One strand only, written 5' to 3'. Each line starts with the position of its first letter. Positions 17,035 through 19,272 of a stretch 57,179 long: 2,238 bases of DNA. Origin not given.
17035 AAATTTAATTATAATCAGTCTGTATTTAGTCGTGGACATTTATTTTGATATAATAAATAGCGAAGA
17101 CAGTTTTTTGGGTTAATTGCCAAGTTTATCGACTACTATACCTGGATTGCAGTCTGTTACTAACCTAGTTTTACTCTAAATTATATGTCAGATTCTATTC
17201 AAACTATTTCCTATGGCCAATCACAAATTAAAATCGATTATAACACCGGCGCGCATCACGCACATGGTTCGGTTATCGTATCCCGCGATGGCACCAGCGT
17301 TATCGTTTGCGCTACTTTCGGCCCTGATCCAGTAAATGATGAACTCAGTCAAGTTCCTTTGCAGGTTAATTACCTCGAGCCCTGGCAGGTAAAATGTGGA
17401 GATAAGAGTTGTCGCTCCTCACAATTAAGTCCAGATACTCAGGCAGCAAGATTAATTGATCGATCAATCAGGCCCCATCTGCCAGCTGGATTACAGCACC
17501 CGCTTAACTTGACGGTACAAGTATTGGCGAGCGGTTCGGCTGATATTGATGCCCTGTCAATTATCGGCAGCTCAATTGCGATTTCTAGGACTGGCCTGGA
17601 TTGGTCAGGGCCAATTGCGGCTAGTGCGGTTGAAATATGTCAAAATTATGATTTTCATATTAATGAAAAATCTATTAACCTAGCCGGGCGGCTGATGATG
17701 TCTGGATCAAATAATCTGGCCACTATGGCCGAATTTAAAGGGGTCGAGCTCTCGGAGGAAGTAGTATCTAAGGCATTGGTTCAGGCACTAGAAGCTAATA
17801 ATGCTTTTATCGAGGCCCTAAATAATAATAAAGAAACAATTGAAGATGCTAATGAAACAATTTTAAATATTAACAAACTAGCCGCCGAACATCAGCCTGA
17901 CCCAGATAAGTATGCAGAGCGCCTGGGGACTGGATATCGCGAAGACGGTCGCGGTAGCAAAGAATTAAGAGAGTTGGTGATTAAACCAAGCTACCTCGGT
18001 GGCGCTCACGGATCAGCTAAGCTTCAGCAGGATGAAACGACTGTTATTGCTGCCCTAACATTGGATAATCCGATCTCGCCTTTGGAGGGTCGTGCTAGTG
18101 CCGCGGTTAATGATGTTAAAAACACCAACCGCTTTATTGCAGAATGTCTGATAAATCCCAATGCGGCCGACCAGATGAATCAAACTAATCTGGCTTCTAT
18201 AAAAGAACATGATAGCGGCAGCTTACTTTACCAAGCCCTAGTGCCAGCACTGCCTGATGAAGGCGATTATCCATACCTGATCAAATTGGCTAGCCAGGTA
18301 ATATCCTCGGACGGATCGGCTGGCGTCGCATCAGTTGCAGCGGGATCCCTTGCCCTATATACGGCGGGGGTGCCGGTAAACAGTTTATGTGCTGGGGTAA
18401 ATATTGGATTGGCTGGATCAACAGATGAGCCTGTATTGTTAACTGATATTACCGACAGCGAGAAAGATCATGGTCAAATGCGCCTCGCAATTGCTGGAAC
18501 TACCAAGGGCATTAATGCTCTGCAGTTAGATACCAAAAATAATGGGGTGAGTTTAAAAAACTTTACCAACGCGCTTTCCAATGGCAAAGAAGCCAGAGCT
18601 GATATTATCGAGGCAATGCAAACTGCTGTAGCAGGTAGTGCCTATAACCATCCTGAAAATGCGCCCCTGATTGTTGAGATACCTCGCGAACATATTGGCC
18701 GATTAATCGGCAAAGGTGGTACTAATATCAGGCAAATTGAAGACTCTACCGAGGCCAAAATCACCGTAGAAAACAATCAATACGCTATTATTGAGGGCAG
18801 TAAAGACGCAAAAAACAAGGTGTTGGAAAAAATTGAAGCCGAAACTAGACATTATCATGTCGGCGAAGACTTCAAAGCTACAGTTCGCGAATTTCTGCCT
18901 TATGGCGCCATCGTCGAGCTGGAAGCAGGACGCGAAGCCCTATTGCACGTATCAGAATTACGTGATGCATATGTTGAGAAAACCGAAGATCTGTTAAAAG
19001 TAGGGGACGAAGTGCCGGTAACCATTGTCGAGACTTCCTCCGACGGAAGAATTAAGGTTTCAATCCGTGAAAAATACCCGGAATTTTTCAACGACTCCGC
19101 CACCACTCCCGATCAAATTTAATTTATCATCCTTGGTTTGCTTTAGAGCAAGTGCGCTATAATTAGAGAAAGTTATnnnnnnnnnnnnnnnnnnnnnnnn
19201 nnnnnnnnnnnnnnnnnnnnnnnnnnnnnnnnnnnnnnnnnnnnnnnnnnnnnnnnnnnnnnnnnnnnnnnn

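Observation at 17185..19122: PNPase orthologue that appears catalytically dead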

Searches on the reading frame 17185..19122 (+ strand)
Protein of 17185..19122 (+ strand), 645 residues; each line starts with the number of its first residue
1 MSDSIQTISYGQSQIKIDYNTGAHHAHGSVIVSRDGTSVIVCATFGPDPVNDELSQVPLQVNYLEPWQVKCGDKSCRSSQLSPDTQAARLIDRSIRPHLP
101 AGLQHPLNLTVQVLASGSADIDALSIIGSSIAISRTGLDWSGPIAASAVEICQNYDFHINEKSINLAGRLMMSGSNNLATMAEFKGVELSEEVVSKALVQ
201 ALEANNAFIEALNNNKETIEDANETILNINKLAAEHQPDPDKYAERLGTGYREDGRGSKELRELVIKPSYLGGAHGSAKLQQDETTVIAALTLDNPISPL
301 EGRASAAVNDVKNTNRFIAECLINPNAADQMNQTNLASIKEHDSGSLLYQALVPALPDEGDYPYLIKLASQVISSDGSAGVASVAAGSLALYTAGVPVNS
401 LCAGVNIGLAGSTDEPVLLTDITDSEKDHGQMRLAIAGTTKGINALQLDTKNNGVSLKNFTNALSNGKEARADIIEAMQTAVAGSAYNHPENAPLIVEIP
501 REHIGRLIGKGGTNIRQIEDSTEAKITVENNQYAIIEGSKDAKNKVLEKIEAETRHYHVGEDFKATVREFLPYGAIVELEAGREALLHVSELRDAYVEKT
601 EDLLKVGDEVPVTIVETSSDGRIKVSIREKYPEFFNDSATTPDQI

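Call 3: search_protein_families(library=pfam, proteins=[window:17185-19122:+], max_evalue=0.01)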
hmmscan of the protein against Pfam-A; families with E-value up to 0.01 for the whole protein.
window:17185-19122:+ (645 aa): 6 families
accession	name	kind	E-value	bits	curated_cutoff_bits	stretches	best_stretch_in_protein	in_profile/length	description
PF01138.27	RNase_PH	-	5.9e-30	104.8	25.5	2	260-397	1-130/130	3' exoribonuclease family, domain 1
PF00575.29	S1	-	6.8e-12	46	22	1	559-628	4-74/74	S1 RNA binding domain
PF00013.35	KH_1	-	1.2e-11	44.7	21.5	1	496-551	3-65/66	KH domain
PF03725.20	RNase_PH_C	-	0.00042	20.6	20.8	0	403-470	4-67/67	3' exoribonuclease family, domain 2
PF22675.2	KH-I_KHDC4-BBP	-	0.001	19.3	30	1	504-530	8-34/76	KHDC4/BBP-like, KH-domain type I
PF07650.23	KH_2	-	0.0018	18.5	22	1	496-532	28-65/78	KH domain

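Call 4: search_protein_families(library=ncbifam, proteins=[window:17185-19122:+], max_evalue=0.01)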
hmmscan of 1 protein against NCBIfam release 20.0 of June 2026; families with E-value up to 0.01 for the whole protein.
window:17185-19122:+ (645 aa): 42 families (the best 25 are shown)
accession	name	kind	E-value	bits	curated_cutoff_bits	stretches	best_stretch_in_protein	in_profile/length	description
NF008805.1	PRK11824.1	equivalog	4.9e-110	368.9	471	2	249-629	303-682/683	polyribonucleotide nucleotidyltransferase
TIGR03591.1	polynuc_phos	equivalog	2.8e-107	359.9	525.05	2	249-629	308-688/689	polyribonucleotide nucleotidyltransferase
TIGR02696.1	pppGpp_PNP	exception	1.5e-72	245.1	1106.75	2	249-624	334-717/720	guanosine pentaphosphate synthetase I/polyribonucleotide nucleotidyltransferase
NF000907.0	PRK00087.1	equivalog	1.4e-15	56.6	624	1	555-631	559-636/671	bifunctional 4-hydroxy-3-methylbut-2-enyl diphosphate reductase/30S ribosomal protein S1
NF006363.0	PRK08582.1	equivalog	3.6e-15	56.4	171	1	559-629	5-75/140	S1 domain-containing RNA-binding protein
TIGR02065.1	ECX1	equivalog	5.5e-15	55.3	318.7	1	249-482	6-226/230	exosome complex exonuclease Rrp41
NF040579.1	S1_dom_CvfD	subfamily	6e-14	52.3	117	1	557-631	1-76/113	CvfD/Ygs/GSP13 family RNA-binding post-transcriptional regulator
NF040578.1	S1_dom_Ygs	exception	4.2e-13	49.5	175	1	555-630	3-78/122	S1 domain-containing post-transcriptional regulator Ygs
NF005973.0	PRK08059.1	equivalog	5.4e-12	45.9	148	1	555-630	3-79/123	S1 domain-containing post-transcriptional regulator GSP13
NF005573.0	PRK07252.1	equivalog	7e-12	45.3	183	1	558-618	2-62/120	S1 RNA-binding domain-containing protein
NF005208.0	PRK06676.1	equivalog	4e-11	42.5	368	1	554-630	273-350/391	30S ribosomal protein S1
NF010379.0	PRK13806.1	equivalog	2.1e-10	39.9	648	1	556-626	199-274/491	30S ribosomal protein S1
TIGR00717.1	rpsA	equivalog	2.2e-10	39.7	577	1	531-629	247-344/516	30S ribosomal protein S1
NF004953.0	PRK06299.1-3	equivalog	8.2e-10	37.6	720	1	528-622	270-362/580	30S ribosomal protein S1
NF004473.0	PRK05807.1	equivalog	1.2e-09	38.7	178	1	558-630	4-75/136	S1 domain-containing RNA-binding protein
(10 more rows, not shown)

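Call 5: search_solved_structures(query=window:17185-19122:+, max_evalue=0.001, show_alignments=2)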
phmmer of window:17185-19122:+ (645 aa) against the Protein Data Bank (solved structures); distinct sequences matched with E-value up to 0.001: 68 (the best 60 are shown).
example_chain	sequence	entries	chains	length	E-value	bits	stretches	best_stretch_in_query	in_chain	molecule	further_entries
7ogk_A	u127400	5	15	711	1.8e-67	231.5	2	242-631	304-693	Polyribonucleotide nucleotidyltransferase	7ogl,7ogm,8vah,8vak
3cdi_A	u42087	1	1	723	2e-67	231.4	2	242-631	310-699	Polynucleotide phosphorylase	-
4nbq_A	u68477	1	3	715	1.6e-63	218.6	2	187-629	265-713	Polyribonucleotide nucleotidyltransferase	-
8zaw_A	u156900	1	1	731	2.4e-62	214.7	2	250-626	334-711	Polyribonucleotide nucleotidyltransferase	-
5yjj_A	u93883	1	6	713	3.5e-62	214.1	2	251-626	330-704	Polyribonucleotide nucleotidyltransferase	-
6d6k_A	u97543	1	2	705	6.3e-61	209.9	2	252-629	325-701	Polyribonucleotide nucleotidyltransferase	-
7ld5_A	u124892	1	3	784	1.9e-59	205.1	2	249-626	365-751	Polyribonucleotide nucleotidyltransferase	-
4am3_A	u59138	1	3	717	2.1e-58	201.6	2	246-629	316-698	POLYRIBONUCLEOTIDE NUCLEOTIDYLTRANSFERASE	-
4aid_A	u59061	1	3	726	2.2e-58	201.6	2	246-629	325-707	POLYRIBONUCLEOTIDE NUCLEOTIDYLTRANSFERASE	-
4aim_A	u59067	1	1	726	3e-58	201.1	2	246-629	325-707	POLYRIBONUCLEOTIDE NUCLEOTIDYLTRANSFERASE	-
9kjr_A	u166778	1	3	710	3.5e-55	191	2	252-626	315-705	Polyribonucleotide nucleotidyltransferase 1, mitochondrial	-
9kjt_A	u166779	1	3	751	3.6e-55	190.9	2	252-627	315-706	Polyribonucleotide nucleotidyltransferase 1, mitochondrial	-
9njb_A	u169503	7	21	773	4.6e-55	190.6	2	252-627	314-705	Polyribonucleotide nucleotidyltransferase 1, mitochondrial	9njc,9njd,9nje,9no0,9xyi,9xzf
8wwp_A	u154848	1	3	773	2.1e-54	188.4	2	249-625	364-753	Bifunctional guanosine pentaphosphate synthetase/polyribonucleotide nucleotidyltransferase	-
8wx0_A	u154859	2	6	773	3e-54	187.9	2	249-625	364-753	Bifunctional guanosine pentaphosphate synthetase/polyribonucleotide nucleotidyltransferase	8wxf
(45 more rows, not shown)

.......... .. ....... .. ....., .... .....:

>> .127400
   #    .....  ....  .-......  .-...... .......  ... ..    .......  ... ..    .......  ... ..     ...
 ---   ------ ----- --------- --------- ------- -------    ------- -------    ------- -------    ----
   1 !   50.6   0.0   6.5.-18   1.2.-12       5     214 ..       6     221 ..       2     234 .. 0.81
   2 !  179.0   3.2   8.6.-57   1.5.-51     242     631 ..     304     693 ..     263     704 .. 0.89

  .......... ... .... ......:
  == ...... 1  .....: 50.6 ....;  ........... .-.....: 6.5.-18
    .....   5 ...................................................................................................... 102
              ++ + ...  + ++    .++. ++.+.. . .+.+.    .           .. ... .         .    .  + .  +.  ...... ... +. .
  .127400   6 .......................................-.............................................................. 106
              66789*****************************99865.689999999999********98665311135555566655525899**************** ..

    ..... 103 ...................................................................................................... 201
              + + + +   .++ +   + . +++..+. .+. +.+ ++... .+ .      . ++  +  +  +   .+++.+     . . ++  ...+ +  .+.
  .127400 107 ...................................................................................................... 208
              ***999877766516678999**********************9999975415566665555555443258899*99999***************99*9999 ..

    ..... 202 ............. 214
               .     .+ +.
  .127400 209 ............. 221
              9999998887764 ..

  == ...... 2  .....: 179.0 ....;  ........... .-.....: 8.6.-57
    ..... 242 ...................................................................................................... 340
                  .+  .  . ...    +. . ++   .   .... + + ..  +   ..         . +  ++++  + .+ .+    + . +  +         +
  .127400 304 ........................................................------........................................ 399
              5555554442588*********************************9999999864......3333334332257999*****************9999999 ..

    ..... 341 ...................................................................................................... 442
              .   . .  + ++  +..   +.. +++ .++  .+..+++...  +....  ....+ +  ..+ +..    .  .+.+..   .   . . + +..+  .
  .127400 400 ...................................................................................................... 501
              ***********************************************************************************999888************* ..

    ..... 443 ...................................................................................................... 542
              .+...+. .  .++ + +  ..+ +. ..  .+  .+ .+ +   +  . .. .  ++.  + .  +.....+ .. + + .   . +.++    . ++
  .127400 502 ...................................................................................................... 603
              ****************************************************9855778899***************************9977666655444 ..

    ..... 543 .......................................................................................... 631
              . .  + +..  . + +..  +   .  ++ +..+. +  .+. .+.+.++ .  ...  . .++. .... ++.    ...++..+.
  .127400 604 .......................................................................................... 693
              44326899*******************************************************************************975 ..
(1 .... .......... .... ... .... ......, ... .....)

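Call 6: find_homologous_proteins(query=window:17185-19122:+, max_evalue=1e-10)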
Query window:17185-19122:+ (645 aa): 49 proteins with E <= 1e-10 among 8000 candidates.
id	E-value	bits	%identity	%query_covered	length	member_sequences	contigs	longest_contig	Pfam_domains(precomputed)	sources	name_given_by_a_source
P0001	5.9e-201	687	52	99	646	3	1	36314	PF00013.36,PF22675.3,PF00575.30,PF01138.28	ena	-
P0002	4.9e-189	648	52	98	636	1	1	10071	PF00013.36,PF00575.30,PF01138.28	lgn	-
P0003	2.8e-72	262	31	98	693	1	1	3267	PF00013.36,PF03725.21,PF00575.30,PF03726.20,PF01138.28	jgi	jgi:polyribonucleotide nucleotidyltransferase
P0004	1.2e-71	260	31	97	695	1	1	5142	PF00013.36,PF03725.21,PF00575.30,PF03726.20,PF01138.28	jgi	-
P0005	1.1e-70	257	30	95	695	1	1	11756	PF00013.36,PF03725.21,PF00575.30,PF03726.20,PF01138.28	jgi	jgi:polyribonucleotide nucleotidyltransferase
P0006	7.6e-70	254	30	95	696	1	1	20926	PF00013.36,PF03725.21,PF00575.30,PF03726.20,PF01138.28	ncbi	-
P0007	2.0e-69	253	36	58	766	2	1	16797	PF00013.36,PF03725.21,PF00575.30,PF01138.28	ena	-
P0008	7.9e-69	251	30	96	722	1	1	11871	PF00013.36,PF03725.21,PF00575.30,PF23459.2,PF03726.20,PF01138.28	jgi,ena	-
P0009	2.5e-68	249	28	96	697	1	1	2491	PF00013.36,PF03725.21,PF00575.30,PF03726.20,PF01138.28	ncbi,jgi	-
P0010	2.7e-68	249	28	96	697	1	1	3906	PF00013.36,PF03725.21,PF00575.30,PF03726.20,PF01138.28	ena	-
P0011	3.3e-68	249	29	96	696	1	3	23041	PF00013.36,PF03725.21,PF00575.30,PF03726.20,PF01138.28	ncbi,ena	-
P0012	3.3e-68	249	29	95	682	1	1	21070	PF00013.36,PF03725.21,PF00575.30,PF03726.20,PF01138.28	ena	-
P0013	1.0e-67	247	35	59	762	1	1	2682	PF00013.36,PF03725.21,PF00575.30,PF01138.28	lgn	-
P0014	2.8e-67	246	29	98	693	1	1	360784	PF00013.36,PF03725.21,PF00575.30,PF03726.20,PF01138.28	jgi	jgi:polyribonucleotide nucleotidyltransferase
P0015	4.7e-67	245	29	98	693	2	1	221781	PF00013.36,PF03725.21,PF00575.30,PF03726.20,PF01138.28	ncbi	ncbi:MAG TPA: polyribonucleotide nucleotidyltransferase [Gemmatimonadales bacterium]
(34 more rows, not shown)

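Call 14: find_encoding_contigs(protein=P0001, flank=10000, max_places=3)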
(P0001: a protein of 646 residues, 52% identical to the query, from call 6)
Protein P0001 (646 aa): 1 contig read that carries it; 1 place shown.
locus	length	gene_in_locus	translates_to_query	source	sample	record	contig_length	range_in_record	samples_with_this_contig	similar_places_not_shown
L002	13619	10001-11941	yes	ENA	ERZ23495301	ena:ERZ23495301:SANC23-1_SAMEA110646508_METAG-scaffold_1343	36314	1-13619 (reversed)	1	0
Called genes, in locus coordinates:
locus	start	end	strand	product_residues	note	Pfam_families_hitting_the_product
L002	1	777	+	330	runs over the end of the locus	PF07681:DoxX (weak), PF04173:DoxD (weak)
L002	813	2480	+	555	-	PF01565:FAD_binding_4, PF02913:FAD-oxidase_C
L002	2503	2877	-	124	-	PF08378:NERD (weak), PF02021:UPF0102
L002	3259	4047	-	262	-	-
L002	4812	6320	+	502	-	PF01743:PolyA_pol, PF12627:PolyA_pol_RNAbd, PF01966:HD, PF13735:tRNA_NucTran2_2 (weak)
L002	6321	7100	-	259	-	PF03372:Exo_endo_phos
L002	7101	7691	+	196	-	PF01300:Sua5_yciO_yrdC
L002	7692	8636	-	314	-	PF13102:Phage_int_SAM_5 (faint), PF02899:Phage_int_SAM_1, PF13495:Phage_int_SAM_4, PF00589:Phage_integrase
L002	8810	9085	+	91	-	PF00312:Ribosomal_S15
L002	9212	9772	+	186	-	PF01936:NYN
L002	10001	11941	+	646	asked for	PF01138:RNase_PH, PF00013:KH_1, PF22675:KH-I_KHDC4-BBP (weak), PF00575:S1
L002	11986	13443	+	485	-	-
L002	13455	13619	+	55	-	?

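Call 15: find_encoding_contigs(protein=P0002, flank=10000, max_places=3)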
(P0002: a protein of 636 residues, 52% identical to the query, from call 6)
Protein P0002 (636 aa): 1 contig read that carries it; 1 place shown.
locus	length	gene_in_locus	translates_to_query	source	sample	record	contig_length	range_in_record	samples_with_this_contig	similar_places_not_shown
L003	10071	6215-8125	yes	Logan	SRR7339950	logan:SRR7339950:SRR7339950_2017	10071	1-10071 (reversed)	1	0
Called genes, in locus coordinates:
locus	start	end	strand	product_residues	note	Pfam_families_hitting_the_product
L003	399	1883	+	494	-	PF01743:PolyA_pol, PF12627:PolyA_pol_RNAbd, PF01966:HD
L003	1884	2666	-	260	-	PF03372:Exo_endo_phos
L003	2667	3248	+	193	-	PF01300:Sua5_yciO_yrdC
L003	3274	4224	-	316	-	PF13102:Phage_int_SAM_5 (faint), PF02899:Phage_int_SAM_1, PF13495:Phage_int_SAM_4 (weak), PF00589:Phage_integrase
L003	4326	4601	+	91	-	PF00312:Ribosomal_S15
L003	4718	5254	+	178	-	PF01936:NYN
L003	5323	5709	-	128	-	PF02661:Fic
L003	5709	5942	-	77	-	PF04014:MazE_antitoxin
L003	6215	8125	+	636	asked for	PF01138:RNase_PH, PF00013:KH_1, PF00575:S1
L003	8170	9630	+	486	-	-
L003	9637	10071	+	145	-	?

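Call 16: find_encoding_contigs(protein=window:17185-19122:+, flank=10000, max_places=3)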
Protein window:17185-19122:+ (645 aa): 4 contigs read that carry it; 2 places shown.
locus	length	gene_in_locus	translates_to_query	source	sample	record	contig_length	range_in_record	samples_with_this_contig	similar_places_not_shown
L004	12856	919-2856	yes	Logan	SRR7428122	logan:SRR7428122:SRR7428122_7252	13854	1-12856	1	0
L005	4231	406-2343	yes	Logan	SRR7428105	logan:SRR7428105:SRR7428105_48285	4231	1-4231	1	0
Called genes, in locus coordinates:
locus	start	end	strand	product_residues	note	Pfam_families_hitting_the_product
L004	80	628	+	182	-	PF01936:NYN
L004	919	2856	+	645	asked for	PF01138:RNase_PH, PF00013:KH_1, PF00575:S1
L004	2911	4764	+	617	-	-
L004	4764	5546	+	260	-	-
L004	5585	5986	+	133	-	-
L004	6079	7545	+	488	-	PF02074:Peptidase_M32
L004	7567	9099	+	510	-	PF13541:ChlI, PF01078:Mg_chelatase, PF07728:AAA_5 (weak), PF00493:MCM, PF13335:Mg_chelatase_C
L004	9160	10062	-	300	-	PF01476:LysM, PF23446:LysM1_NFP_LYK (faint), PF01476:LysM, PF23473:LysM3_LYK4_5 (weak), PF01551:Peptidase_M23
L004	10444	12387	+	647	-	PF00580:UvrD-helicase, PF13245:AAA_19, PF13604:AAA_30 (weak), PF01443:Viral_helicase1 (faint), PF13361:UvrD_C, PF13538:UvrD_C_2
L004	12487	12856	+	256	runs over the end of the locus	PF00398:RrnaAD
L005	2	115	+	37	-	?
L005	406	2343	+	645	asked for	PF01138:RNase_PH, PF00013:KH_1, PF00575:S1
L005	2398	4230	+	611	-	?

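Call 18: find_related_loci(query=A2, collection=genome_contigs, flank=10000)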
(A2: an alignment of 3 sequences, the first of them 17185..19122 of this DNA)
Query A2 (645 aa) in genome_contigs; peptide patterns used: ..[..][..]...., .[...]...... (x = any residue, [..] = any of these).
98 stretches matched a pattern, but none encodes a relative of the query by tblastn (E <= 1e-3).

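Call 20: find_related_loci(query=A2, collection=metagenome_contigs, flank=6000)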
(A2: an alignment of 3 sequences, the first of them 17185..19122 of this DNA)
Query A2 (645 aa) in metagenome_contigs; peptide patterns used: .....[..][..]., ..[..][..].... (x = any residue, [..] = any of these).
112 stretches matched a pattern, but none encodes a relative of the query by tblastn (E <= 1e-3).

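Call 29: search_protein_representatives(protein=window:17185-19122:+)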
Query: 645 residues. Proteins with E-value up to 0.001 (for the whole library): 10242; up to 1e-10: 2877; up to 1e-30: 671. The best 150 are listed.
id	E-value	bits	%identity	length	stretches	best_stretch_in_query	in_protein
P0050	9.7e-179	612.3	48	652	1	5-639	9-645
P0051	1.0e-155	536.2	100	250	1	396-645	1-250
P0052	1.3e-76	275.0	30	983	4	247-632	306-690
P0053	3.6e-75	270.2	32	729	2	210-636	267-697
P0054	7.4e-75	269.2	33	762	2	242-626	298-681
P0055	2.6e-73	264.1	35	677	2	209-624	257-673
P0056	3.3e-70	253.8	30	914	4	248-628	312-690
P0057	2.9e-69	250.7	32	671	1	15-636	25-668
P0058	3.4e-69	250.5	32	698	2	250-628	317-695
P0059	2.2e-67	244.6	32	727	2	245-642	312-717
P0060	1.4e-66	241.9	31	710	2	246-632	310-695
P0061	1.8e-66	241.5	31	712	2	241-636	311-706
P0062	3.5e-66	240.6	32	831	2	241-633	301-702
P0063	5.3e-66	240.0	33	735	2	249-629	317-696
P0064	8.1e-66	239.4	34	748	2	244-629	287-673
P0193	1.3e-53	199.0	30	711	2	251-630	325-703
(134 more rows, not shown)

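Call 32: find_encoding_contigs(protein=P0050, flank=10000, max_places=3)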
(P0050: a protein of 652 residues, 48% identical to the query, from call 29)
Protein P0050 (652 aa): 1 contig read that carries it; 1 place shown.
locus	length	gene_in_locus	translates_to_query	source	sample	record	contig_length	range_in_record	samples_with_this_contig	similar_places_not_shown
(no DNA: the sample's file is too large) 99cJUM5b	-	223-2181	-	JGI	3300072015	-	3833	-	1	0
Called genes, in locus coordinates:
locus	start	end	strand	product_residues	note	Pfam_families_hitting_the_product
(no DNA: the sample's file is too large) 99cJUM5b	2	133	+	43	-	?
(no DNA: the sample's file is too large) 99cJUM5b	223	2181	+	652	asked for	PF01138:RNase_PH, PF00013:KH_1, PF22675:KH-I_KHDC4-BBP (weak), PF00575:S1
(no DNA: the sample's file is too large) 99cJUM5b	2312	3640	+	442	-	-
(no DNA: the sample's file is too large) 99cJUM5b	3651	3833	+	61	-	?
